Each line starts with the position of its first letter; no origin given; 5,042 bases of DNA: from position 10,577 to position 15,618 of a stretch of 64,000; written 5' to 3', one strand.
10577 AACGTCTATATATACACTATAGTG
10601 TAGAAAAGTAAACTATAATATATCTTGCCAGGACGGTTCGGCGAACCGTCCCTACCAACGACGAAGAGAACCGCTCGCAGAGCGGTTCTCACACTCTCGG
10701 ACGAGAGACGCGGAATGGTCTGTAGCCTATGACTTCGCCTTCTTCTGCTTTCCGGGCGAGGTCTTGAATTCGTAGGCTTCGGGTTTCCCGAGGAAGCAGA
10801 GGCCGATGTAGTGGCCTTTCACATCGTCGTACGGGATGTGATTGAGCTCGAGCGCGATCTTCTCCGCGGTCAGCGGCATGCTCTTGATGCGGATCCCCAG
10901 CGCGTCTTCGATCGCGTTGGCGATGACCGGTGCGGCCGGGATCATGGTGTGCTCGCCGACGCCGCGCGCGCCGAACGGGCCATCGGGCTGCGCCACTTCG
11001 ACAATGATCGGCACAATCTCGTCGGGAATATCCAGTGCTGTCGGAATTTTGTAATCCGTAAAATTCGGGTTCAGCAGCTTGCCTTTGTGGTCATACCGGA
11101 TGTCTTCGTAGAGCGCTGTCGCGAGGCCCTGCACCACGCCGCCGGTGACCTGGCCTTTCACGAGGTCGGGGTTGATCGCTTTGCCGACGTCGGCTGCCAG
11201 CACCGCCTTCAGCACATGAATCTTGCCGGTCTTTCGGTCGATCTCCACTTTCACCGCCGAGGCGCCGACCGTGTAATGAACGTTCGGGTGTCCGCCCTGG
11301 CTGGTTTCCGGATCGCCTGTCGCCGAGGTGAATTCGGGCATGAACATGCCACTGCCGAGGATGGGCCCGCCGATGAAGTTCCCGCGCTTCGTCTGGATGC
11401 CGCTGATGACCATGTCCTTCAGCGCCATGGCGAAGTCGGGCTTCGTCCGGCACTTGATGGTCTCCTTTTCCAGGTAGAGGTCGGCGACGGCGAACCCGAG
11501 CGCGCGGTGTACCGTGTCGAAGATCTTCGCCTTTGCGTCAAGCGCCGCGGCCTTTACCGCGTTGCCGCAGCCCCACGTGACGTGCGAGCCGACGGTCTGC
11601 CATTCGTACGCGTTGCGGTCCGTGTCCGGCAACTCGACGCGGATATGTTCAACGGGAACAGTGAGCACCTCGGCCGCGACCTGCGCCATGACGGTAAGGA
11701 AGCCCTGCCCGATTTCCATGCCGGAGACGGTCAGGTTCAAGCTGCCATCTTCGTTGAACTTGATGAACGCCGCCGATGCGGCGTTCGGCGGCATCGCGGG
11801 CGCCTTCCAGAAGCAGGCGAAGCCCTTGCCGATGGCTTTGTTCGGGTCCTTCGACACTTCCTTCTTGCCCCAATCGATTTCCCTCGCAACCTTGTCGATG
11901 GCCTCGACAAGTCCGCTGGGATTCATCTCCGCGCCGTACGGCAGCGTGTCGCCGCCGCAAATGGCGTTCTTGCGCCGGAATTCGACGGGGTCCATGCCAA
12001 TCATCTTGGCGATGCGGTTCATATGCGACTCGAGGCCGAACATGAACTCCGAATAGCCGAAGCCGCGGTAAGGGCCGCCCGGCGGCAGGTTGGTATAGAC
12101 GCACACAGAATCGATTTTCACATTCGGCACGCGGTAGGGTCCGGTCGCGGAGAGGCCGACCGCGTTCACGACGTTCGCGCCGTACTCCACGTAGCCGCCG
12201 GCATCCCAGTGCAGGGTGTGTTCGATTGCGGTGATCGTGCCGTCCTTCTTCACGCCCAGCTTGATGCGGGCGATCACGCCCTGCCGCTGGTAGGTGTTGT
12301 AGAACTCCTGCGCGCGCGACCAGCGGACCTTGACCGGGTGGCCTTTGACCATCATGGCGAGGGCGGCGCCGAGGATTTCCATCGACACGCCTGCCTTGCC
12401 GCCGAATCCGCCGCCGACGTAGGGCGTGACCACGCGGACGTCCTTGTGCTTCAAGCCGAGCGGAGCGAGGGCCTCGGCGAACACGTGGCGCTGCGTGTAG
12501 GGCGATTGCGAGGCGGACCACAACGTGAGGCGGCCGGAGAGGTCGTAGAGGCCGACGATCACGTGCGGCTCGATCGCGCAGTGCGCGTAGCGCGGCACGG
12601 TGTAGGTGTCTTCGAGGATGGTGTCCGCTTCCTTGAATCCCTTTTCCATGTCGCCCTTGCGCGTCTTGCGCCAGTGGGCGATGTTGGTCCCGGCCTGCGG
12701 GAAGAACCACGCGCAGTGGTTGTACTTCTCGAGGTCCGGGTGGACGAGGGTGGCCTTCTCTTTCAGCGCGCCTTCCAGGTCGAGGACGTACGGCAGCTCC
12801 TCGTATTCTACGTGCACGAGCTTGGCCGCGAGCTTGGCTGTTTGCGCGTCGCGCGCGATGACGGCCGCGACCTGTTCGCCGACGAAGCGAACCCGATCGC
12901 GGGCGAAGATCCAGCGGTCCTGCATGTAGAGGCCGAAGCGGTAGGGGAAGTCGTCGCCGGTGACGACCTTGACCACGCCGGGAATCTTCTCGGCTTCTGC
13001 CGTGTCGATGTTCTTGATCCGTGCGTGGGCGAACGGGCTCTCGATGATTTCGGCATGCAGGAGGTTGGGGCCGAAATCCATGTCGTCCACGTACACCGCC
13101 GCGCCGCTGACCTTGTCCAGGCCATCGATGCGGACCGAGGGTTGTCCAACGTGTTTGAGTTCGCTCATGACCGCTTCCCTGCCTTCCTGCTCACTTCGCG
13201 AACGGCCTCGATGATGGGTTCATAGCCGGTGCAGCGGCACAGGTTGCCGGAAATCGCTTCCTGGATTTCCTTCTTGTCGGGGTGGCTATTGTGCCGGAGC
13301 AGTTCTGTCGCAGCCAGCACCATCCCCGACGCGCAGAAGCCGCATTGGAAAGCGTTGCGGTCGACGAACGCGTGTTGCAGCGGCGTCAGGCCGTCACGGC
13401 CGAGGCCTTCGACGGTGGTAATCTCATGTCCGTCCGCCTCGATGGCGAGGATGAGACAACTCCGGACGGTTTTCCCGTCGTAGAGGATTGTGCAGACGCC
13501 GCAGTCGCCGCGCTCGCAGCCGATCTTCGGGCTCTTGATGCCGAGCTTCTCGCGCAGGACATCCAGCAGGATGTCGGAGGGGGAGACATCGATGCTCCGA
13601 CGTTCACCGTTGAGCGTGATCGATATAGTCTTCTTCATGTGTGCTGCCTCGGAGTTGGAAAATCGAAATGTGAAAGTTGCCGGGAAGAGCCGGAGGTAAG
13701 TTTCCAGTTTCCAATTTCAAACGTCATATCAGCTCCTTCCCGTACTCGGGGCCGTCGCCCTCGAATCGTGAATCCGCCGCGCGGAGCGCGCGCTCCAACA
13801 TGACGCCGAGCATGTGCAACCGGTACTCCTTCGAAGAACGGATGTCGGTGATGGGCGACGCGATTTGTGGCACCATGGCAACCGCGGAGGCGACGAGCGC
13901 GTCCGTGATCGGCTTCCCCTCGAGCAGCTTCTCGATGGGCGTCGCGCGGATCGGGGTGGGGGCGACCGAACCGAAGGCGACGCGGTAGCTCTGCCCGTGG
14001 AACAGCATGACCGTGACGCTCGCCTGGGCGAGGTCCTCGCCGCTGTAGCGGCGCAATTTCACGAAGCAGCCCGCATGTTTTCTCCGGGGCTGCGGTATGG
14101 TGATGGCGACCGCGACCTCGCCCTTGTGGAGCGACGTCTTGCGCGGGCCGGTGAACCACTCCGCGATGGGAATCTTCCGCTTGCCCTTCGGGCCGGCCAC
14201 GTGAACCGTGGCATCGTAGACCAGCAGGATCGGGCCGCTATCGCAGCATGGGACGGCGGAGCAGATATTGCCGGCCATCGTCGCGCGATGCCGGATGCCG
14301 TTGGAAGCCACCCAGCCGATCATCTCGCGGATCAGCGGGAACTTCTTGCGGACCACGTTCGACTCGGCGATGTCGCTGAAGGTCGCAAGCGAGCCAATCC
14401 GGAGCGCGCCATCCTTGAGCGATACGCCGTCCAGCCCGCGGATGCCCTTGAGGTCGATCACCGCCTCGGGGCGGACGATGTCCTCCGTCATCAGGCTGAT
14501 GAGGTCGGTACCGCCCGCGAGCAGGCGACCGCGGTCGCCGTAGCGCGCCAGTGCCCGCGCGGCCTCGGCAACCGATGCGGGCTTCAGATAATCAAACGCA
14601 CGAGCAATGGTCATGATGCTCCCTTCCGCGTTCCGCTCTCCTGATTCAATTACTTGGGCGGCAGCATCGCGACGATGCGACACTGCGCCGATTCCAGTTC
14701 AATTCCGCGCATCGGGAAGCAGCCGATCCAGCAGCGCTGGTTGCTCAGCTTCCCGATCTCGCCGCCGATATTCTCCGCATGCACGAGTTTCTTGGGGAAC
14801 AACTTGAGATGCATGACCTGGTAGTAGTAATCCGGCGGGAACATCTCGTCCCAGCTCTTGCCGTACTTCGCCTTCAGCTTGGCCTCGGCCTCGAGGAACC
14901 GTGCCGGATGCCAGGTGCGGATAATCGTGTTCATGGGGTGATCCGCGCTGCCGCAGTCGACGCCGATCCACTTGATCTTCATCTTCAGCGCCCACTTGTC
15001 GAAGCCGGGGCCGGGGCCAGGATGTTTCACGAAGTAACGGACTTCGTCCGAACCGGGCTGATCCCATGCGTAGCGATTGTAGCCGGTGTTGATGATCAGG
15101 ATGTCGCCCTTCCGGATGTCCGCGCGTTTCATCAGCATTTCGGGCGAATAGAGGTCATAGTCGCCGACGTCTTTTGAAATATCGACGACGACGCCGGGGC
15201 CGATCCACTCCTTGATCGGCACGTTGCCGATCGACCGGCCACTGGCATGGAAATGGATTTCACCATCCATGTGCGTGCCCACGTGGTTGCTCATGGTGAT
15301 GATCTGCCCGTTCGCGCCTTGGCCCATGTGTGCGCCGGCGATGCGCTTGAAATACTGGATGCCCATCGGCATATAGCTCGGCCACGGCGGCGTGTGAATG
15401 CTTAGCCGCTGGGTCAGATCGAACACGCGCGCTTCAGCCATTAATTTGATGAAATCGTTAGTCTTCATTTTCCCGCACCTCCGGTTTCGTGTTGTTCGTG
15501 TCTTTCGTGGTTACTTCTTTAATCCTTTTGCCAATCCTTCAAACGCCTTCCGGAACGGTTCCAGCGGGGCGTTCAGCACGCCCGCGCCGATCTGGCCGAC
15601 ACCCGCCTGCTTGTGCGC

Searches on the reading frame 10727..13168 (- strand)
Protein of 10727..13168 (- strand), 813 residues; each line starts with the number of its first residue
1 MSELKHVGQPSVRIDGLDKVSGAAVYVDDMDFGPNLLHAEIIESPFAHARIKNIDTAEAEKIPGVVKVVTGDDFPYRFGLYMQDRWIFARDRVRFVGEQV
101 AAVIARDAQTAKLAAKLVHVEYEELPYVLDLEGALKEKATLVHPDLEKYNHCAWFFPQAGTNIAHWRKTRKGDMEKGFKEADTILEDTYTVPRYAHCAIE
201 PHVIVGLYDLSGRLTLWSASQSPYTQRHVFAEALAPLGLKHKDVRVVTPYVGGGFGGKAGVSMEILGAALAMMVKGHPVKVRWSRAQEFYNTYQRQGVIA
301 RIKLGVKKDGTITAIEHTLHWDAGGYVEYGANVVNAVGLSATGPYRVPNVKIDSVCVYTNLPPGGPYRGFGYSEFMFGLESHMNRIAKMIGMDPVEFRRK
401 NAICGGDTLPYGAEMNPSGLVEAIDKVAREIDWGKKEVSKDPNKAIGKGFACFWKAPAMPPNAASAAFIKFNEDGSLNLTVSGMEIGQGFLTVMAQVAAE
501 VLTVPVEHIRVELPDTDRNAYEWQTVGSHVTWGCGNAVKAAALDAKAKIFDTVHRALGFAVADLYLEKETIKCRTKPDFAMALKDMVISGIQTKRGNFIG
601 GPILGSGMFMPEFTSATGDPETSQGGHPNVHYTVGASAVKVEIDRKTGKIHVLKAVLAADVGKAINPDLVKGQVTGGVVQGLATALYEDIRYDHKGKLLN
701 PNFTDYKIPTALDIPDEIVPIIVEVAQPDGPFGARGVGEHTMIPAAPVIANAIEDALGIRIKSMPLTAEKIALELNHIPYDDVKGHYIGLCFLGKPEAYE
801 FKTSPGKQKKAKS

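Call 9: search_protein_families(library=pfam, proteins=[window:10727-13168:-], max_evalue=0.001)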
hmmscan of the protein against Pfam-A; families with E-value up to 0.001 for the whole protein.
window:10727-13168:- (813 aa): 3 families
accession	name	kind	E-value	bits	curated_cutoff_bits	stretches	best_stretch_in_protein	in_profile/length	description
PF02738.23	MoCoBD_1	-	6.8e-76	255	27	1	156-402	2-244/244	Molybdopterin cofactor-binding domain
PF20256.3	MoCoBD_2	-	3.1e-71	240.6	27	1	427-715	2-283/283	Molybdopterin cofactor-binding domain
PF01315.27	Ald_Xan_dh_C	-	5.6e-31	107.5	31.3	1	21-126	1-110/110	Aldehyde oxidase and xanthine dehydrogenase, a/b hammerhead domain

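Call 54: search_protein_families(library=ncbifam, proteins=[window:10727-13168:-], max_evalue=0.001)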
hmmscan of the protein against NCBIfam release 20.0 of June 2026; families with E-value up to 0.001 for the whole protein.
window:10727-13168:- (813 aa): 13 families
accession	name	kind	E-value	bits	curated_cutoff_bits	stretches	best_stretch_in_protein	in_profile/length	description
NF043082.1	XdhA_XDHase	equivalog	2e-159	532.1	780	1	7-774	1-751/758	xanthine dehydrogenase subunit XdhA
TIGR03194.1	4hydrxCoA_A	equivalog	9.7e-157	523.5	994.55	1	13-772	3-743/746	4-hydroxybenzoyl-CoA reductase subunit alpha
NF007426.0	PRK09970.1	equivalog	4.3e-151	504.5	916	1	4-774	3-754/761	xanthine dehydrogenase molybdenum-binding subunit XdhA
TIGR03196.1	pucD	equivalog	2.1e-130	436.4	783.65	1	7-771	3-754/763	xanthine dehydrogenase subunit D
NF041018.1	glyceraldDH_alpha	equivalog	4.3e-130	435.4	790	1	6-771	2-740/741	glyceraldehyde dehydrogenase subunit alpha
NF040766.1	CODH_aero_grp5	exception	1.6e-110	370.5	950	2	5-586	3-590/785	aerobic carbon-monoxide dehydrogenase large subunit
TIGR03311.1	Se_dep_XDH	equivalog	2.7e-108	363.2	830.45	2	6-550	161-679/848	selenium-dependent xanthine dehydrogenase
NF045668.1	pterin_aldehy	equivalog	1.2e-107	361.1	1100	1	8-775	176-904/905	molybdopterin-dependent aldehyde oxidoreductase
NF041671.1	peri_hyde_PaoC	equivalog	7.3e-104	348.6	1180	2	3-576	14-556/735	aldehyde oxidoreductase molybdenum-binding subunit PaoC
TIGR03313.1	Se_sel_red_Mo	hypoth_equivalog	1.6e-96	324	1101.9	2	161-776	351-950/951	molybdopterin-dependent oxidoreductase Mo/Fe-S-binding subunit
TIGR02965.1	xanthine_xdhB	equivalog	1.9e-92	310.7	849.5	1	19-757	13-729/758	xanthine dehydrogenase molybdopterin binding subunit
TIGR02416.1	CO_dehy_Mo_lg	equivalog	2.1e-92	310.6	991.15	1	21-770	7-766/770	aerobic carbon-monoxide dehydrogenase large subunit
TIGR02969.1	mam_aldehyde_ox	subfamily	1.3e-61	208.4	1912.3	2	6-542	575-1095/1330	aldehyde oxidase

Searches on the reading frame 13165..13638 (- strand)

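Call 9: search_protein_families(library=pfam, proteins=[window:13165-13638:-], max_evalue=0.001)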
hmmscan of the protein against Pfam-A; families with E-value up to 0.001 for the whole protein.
window:13165-13638:- (157 aa): 2 families
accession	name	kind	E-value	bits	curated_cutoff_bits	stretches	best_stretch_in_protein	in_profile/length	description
PF01799.25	Fer2_2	-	1.7e-31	108.6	30.3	1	75-147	1-75/75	[2Fe-2S] binding domain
PF00111.32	Fer2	-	2.9e-07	30.8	21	1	7-61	1-55/77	2Fe-2S iron-sulfur cluster binding domain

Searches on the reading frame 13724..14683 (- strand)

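Call 9: search_protein_families(library=pfam, proteins=[window:13724-14683:-], max_evalue=0.001)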
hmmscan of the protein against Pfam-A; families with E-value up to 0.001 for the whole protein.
window:13724-14683:- (319 aa): 2 families
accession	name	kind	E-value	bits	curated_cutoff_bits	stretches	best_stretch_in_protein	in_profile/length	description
PF00941.27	FAD_binding_5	-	4.9e-48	163.6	27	1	29-198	2-169/170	FAD binding domain in molybdopterin dehydrogenase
PF03450.22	CO_deh_flav_C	-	3.9e-19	69.1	25.5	1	222-302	17-101/102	CO dehydrogenase flavoprotein C-terminal domain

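Call 91: search_protein_families(library=ncbifam, proteins=[window:13724-14683:-], max_evalue=0.00001)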
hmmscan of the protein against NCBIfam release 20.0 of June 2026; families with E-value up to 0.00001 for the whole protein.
window:13724-14683:- (319 aa): 8 families
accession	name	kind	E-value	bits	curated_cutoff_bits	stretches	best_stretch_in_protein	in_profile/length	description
NF043083.1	XdhB_XDHase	equivalog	1e-55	188.9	310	1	32-303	7-283/289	xanthine dehydrogenase subunit XdhB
NF007427.0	PRK09971.1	equivalog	4.2e-53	180.4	287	1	32-305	7-285/292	xanthine dehydrogenase FAD-binding subunit XdhB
NF041019.1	glyceraldDH_beta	equivalog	1.3e-51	175.5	350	1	28-302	4-279/280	glyceraldehyde dehydrogenase subunit beta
TIGR02963.1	xanthine_xdhA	equivalog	4.6e-44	150.8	467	1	14-299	179-464/468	xanthine dehydrogenase small subunit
TIGR03195.1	4hydrxCoA_B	equivalog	9.3e-38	130.1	404.55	2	28-146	3-120/321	4-hydroxybenzoyl-CoA reductase subunit beta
TIGR03199.1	pucC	equivalog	5.7e-24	84.8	306.05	1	35-288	1-254/264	xanthine dehydrogenase subunit C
TIGR03312.1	Se_sel_red_FAD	hypoth_equivalog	8.2e-18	64.5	241.5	1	31-296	3-243/257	molybdopterin-dependent oxidoreductase FAD-binding subunit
TIGR02969.1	mam_aldehyde_ox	subfamily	2e-07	28.9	1912.3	1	121-270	336-492/1330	aldehyde oxidase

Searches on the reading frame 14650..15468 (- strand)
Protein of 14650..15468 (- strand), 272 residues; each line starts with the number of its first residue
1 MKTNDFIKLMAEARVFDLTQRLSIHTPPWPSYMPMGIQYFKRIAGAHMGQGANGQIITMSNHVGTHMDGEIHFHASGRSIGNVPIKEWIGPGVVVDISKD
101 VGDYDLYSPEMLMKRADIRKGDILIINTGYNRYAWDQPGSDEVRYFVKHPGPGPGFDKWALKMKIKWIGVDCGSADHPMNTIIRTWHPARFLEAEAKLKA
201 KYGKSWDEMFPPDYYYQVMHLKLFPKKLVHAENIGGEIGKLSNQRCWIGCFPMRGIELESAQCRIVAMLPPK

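Call 9: search_protein_families(library=pfam, proteins=[window:14650-15468:-], max_evalue=0.001)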
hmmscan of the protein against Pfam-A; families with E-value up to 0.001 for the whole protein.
window:14650-15468:- (272 aa): 1 family
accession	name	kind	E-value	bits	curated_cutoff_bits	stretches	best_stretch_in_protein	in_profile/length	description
PF04199.19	Cyclase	-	7.4e-33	114.2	23.1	1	16-177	1-142/142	Putative cyclase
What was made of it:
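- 14650..15468 (-): Cyclase-family (PF04199) metal hydrolase; proposed ring-opening amidohydrolase. Call 9.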

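Call 51: find_related_loci(query=A2, collection=metagenome_contigs, flank=10000)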
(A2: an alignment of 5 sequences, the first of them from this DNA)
Query A2 (272 aa) in metagenome_contigs; peptide patterns used: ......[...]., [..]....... (x = any residue, [..] = any of these).
600 stretches matched a pattern (row limit reached: there are more); 537 encode a relative of the query (tblastn E <= 1e-3); the best 80 are kept; 80 distinct loci.
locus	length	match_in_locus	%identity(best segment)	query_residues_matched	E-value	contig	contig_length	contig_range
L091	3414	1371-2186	85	1-271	4e-169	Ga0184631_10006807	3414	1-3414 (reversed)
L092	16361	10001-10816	85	1-271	5e-161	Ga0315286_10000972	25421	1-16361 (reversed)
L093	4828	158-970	85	1-270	8e-164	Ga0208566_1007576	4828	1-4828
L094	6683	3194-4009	82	1-272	9e-161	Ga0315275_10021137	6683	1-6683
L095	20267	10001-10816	82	1-272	9e-160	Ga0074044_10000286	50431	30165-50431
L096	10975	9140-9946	84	3-270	3e-159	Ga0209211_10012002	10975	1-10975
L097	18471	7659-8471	84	1-270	4e-159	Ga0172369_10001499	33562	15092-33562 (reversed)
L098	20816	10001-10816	83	1-272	1e-158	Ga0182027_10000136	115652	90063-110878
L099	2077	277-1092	81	1-272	1e-169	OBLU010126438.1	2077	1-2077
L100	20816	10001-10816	81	1-272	3e-157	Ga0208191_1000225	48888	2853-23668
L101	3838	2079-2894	81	1-272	7e-162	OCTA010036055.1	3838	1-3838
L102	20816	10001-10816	81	1-272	3e-156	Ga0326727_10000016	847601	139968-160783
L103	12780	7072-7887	81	1-272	4e-156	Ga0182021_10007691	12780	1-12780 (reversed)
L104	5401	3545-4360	79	1-272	1e-157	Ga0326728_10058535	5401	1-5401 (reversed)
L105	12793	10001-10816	81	1-272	4e-156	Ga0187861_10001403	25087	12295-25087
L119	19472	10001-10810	79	1-270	4e-152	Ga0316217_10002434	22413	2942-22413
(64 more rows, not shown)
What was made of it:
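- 14650..15468 (-): 73-85% identical in 80 metagenome loci (call 51).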

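Call 54: search_protein_families(library=ncbifam, proteins=[window:14650-15468:-], max_evalue=0.001)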
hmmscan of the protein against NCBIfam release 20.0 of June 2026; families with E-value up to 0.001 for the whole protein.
window:14650-15468:- (272 aa): 1 family
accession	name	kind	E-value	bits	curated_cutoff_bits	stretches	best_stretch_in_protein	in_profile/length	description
TIGR03035.1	trp_arylform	equivalog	7e-14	52.3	223.05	1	15-120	2-101/206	arylformamidase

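Call 59: search_protein_families(library=pfam, proteins=[L119:12045-13409:+, L119:13551-15116:+, L119:4348-5733:+, L119:3547-4347:+], max_evalue=0.001)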
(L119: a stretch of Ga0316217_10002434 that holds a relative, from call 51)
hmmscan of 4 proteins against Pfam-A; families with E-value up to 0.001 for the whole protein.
L119:12045-13409:+ (454 aa): 1 family
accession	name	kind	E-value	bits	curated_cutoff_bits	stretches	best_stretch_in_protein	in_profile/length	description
PF00860.26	Xan_ur_permease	-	1.3e-66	225.3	27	1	24-399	3-387/389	Permease family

L119:13551-15116:+ (521 aa): 2 families
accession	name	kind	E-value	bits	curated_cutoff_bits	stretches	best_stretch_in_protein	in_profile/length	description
PF05292.17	MCD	-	3.4e-91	305.8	23.2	1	209-466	1-252/253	Malonyl-CoA decarboxylase C-terminal domain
PF17408.7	MCD_N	-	9.5e-21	74.2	22.4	1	123-206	1-85/85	Malonyl-CoA decarboxylase N-terminal domain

L119:4348-5733:+ (461 aa): 0 families

L119:3547-4347:+ (266 aa): 1 family
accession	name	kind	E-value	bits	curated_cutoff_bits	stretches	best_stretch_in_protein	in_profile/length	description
PF13505.12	OMP_b-brl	-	1.7e-05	25.5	28.7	1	40-222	3-175/175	Outer membrane protein beta-barrel domain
